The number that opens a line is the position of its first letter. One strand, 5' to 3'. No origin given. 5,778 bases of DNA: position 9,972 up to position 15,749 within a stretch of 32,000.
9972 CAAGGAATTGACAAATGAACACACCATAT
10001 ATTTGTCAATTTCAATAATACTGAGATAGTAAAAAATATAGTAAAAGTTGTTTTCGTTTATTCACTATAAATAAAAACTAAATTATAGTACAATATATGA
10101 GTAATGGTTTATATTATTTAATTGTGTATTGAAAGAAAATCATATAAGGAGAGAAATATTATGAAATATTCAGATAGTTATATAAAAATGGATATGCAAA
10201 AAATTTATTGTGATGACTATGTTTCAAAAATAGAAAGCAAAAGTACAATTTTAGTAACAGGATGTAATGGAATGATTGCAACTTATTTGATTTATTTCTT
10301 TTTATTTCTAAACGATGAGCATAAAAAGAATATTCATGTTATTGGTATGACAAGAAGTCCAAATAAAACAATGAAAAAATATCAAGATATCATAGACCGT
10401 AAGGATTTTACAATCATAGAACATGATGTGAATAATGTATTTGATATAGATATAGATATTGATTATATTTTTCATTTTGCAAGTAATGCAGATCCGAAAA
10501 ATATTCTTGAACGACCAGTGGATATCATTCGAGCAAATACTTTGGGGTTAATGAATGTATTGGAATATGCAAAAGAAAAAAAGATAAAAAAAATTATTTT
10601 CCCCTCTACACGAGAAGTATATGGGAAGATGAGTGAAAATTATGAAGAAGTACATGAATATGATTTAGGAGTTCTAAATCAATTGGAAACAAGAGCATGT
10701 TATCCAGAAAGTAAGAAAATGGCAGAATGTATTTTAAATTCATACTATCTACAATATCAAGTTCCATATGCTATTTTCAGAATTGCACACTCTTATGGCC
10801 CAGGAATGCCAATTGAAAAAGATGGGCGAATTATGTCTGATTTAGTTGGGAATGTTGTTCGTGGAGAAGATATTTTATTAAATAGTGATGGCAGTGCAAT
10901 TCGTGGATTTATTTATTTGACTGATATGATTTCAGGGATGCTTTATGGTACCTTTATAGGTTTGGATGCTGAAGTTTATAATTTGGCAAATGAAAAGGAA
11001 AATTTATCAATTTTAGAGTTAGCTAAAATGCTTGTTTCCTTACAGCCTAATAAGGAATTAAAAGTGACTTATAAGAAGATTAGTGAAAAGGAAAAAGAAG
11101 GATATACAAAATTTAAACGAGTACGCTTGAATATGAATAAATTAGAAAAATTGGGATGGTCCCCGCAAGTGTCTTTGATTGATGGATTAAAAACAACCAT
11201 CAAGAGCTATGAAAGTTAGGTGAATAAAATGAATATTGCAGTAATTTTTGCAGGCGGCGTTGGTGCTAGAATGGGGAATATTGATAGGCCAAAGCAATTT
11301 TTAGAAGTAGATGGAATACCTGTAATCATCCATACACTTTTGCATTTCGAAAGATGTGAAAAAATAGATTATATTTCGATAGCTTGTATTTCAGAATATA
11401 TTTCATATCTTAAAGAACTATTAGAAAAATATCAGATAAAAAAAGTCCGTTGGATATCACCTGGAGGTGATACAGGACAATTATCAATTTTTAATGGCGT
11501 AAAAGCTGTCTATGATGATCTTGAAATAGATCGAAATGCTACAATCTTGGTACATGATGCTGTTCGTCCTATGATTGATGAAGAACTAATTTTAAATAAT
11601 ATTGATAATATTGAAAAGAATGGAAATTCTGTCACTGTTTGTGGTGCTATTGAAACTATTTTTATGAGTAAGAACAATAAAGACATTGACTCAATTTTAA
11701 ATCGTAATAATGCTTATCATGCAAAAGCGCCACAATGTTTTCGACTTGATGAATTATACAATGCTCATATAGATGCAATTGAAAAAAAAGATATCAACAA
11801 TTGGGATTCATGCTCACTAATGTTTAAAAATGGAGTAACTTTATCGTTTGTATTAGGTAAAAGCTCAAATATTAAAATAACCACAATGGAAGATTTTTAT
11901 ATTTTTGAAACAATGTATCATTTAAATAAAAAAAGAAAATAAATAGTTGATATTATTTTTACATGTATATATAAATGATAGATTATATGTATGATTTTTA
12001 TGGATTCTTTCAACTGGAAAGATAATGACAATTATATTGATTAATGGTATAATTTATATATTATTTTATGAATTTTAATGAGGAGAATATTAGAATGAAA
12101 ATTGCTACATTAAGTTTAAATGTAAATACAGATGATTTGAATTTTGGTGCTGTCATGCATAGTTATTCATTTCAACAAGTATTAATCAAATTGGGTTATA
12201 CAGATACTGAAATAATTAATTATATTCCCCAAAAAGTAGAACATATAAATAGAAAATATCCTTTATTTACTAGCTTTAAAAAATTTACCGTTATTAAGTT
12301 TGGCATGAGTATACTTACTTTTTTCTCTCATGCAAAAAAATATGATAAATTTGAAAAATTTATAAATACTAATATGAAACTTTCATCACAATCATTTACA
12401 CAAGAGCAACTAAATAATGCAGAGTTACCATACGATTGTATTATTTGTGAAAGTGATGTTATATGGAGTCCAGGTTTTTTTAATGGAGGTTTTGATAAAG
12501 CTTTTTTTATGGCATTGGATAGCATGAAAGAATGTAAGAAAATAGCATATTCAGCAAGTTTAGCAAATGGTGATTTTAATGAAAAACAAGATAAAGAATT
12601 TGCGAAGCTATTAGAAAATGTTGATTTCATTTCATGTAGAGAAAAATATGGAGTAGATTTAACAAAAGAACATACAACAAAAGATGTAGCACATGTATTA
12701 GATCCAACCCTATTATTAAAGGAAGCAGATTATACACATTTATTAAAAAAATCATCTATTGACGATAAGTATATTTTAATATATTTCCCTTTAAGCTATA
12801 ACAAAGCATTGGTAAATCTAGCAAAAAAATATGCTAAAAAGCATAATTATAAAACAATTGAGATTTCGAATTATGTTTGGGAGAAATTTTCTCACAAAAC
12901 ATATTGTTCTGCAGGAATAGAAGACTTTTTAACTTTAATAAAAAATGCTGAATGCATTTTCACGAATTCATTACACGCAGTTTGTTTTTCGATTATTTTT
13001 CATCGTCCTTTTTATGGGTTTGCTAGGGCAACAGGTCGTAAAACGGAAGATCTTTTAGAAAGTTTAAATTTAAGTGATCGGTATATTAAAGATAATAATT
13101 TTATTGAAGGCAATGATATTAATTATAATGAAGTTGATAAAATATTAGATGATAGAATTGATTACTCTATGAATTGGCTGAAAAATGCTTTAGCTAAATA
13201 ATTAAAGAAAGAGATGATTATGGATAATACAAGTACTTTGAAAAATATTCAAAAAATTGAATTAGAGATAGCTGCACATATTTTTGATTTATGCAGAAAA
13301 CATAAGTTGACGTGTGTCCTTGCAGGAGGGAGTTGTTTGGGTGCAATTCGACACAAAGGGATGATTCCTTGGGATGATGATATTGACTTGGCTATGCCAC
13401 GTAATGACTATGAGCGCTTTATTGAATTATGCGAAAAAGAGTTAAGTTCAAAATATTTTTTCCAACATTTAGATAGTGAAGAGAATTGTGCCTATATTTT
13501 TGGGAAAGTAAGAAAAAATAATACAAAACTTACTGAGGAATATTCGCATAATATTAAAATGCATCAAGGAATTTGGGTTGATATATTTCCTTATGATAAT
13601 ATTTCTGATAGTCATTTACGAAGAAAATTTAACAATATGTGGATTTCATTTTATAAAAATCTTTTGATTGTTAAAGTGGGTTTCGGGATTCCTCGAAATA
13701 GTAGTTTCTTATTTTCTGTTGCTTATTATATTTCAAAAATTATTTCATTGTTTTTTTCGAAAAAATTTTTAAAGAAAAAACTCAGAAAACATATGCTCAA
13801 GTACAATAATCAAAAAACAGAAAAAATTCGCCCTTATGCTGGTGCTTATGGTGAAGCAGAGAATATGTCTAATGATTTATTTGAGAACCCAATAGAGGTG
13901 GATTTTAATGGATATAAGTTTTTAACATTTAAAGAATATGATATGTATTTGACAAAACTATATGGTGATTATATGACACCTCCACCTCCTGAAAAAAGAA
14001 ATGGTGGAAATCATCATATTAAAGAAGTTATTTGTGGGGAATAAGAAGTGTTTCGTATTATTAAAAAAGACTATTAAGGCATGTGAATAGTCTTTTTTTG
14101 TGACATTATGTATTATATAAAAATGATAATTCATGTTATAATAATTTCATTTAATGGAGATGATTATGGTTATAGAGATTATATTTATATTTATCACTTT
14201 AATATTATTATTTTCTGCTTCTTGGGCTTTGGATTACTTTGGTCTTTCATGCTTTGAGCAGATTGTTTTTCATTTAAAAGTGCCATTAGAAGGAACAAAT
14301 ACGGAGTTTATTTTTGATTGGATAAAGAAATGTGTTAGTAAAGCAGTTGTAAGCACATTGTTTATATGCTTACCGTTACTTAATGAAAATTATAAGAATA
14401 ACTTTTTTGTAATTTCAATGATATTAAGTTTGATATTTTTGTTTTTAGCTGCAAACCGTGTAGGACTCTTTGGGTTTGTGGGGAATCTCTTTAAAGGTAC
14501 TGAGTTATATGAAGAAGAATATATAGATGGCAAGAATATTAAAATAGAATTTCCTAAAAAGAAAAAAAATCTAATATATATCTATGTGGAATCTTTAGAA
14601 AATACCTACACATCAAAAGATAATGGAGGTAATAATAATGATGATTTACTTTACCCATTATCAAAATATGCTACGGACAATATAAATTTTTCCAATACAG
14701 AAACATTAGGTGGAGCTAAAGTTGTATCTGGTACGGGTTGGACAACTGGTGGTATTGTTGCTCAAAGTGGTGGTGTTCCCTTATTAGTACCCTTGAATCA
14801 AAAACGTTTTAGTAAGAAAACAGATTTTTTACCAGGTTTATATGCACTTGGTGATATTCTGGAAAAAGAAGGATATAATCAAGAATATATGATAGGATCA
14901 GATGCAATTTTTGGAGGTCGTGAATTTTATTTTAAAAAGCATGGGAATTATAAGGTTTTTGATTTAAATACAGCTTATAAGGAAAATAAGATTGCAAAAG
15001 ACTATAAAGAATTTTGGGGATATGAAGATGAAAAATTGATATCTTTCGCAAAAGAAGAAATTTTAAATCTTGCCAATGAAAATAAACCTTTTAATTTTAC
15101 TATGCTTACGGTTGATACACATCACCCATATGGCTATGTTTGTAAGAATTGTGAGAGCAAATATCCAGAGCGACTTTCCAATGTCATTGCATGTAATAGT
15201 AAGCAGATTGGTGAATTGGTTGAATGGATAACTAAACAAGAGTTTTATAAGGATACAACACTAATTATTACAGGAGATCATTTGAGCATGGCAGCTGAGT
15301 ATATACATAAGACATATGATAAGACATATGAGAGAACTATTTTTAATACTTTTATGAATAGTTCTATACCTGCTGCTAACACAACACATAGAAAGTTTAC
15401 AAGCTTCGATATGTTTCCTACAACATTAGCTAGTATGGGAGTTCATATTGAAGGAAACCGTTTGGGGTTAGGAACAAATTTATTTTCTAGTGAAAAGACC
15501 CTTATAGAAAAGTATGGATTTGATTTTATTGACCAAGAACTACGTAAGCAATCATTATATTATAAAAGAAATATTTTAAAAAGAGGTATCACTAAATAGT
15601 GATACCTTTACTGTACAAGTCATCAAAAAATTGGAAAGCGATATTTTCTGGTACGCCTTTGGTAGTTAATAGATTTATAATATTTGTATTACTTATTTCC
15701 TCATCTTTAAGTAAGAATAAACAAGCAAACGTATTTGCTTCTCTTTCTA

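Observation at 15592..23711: Self-contained 8.1-kb tail-only cluster: candidate F-type (non-contractile) tailocin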

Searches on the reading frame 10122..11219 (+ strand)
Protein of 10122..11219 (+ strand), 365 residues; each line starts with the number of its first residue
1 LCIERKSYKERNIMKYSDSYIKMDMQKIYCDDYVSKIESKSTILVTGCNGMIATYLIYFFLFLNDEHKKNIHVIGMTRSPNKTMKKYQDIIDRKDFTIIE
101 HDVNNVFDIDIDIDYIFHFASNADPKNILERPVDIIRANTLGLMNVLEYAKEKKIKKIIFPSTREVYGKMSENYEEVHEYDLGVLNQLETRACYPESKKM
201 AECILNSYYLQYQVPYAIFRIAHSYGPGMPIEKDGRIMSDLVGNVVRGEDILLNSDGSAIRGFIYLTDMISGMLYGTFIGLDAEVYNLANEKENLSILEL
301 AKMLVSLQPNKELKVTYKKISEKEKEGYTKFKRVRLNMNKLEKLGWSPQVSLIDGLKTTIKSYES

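Call 6: search_protein_families(library=pfam, proteins=[window:10122-11219:+], max_evalue=0.01)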
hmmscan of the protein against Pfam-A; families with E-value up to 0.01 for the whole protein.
window:10122-11219:+ (365 aa): 5 families
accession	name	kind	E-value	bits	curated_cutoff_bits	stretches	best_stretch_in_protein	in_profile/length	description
PF01370.27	Epimerase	-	1.5e-37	129.8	20.9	1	43-275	1-223/240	NAD dependent epimerase/dehydratase family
PF16363.11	GDP_Man_Dehyd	-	2.3e-27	96.8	27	1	44-358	1-331/332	GDP-mannose 4,6 dehydratase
PF01073.25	3Beta_HSD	-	1.1e-13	51.3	22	1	44-204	1-156/280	3-beta hydroxysteroid dehydrogenase/isomerase family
PF07993.18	NAD_binding_4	-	4.4e-10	39.6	20.1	1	111-221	87-204/258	Male sterility protein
PF02719.21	Polysacc_synt_2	-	7.1e-05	22.6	20.2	1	43-163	1-128/293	Polysaccharide biosynthesis protein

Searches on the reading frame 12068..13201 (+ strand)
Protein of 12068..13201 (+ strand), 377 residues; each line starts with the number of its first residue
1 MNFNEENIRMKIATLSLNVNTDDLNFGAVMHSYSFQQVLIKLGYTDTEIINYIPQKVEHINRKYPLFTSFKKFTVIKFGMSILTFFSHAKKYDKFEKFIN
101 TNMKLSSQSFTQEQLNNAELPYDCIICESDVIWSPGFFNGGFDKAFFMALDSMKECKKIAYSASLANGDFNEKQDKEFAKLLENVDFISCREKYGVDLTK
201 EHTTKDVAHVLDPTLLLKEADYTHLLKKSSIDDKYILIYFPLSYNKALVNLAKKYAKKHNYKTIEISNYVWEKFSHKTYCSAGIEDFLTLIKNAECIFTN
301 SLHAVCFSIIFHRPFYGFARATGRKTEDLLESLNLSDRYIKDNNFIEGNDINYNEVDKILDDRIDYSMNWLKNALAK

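Call 6: search_protein_families(library=pfam, proteins=[window:12068-13201:+], max_evalue=0.01)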
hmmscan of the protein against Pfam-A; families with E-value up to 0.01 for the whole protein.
window:12068-13201:+ (377 aa): 1 family
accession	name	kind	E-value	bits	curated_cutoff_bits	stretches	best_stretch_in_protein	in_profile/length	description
PF04230.19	PS_pyruv_trans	-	1.3e-34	120.8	25.3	1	25-320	1-278/280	Polysaccharide pyruvyl transferase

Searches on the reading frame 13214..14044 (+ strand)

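Call 6: search_protein_families(library=pfam, proteins=[window:13214-14044:+], max_evalue=0.01)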
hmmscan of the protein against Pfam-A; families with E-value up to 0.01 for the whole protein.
window:13214-14044:+ (276 aa): 1 family
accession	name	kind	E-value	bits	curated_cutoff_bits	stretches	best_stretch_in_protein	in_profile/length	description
PF04991.19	LicD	-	7.9e-47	160.7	22.6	1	27-251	1-227/227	LicD family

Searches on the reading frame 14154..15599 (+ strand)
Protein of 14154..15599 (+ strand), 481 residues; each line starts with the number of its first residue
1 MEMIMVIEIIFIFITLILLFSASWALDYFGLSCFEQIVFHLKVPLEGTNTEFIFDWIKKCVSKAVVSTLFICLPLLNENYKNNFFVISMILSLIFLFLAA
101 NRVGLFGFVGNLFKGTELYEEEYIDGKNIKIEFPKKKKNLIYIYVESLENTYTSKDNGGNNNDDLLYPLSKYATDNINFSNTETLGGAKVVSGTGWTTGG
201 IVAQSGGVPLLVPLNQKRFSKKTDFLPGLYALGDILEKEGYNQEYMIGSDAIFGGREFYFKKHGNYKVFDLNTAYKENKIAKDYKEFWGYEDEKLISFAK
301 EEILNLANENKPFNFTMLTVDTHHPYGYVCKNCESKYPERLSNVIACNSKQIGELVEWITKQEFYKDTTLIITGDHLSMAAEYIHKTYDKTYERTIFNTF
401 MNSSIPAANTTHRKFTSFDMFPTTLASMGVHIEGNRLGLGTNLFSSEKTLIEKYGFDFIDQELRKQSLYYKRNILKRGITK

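Call 6: search_protein_families(library=pfam, proteins=[window:14154-15599:+], max_evalue=0.01)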
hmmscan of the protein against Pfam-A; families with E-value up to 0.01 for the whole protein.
window:14154-15599:+ (481 aa): 1 family
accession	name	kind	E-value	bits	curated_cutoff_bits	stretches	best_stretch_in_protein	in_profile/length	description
PF00884.28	Sulfatase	-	1.7e-19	70.7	25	1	213-430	73-301/301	Sulfatase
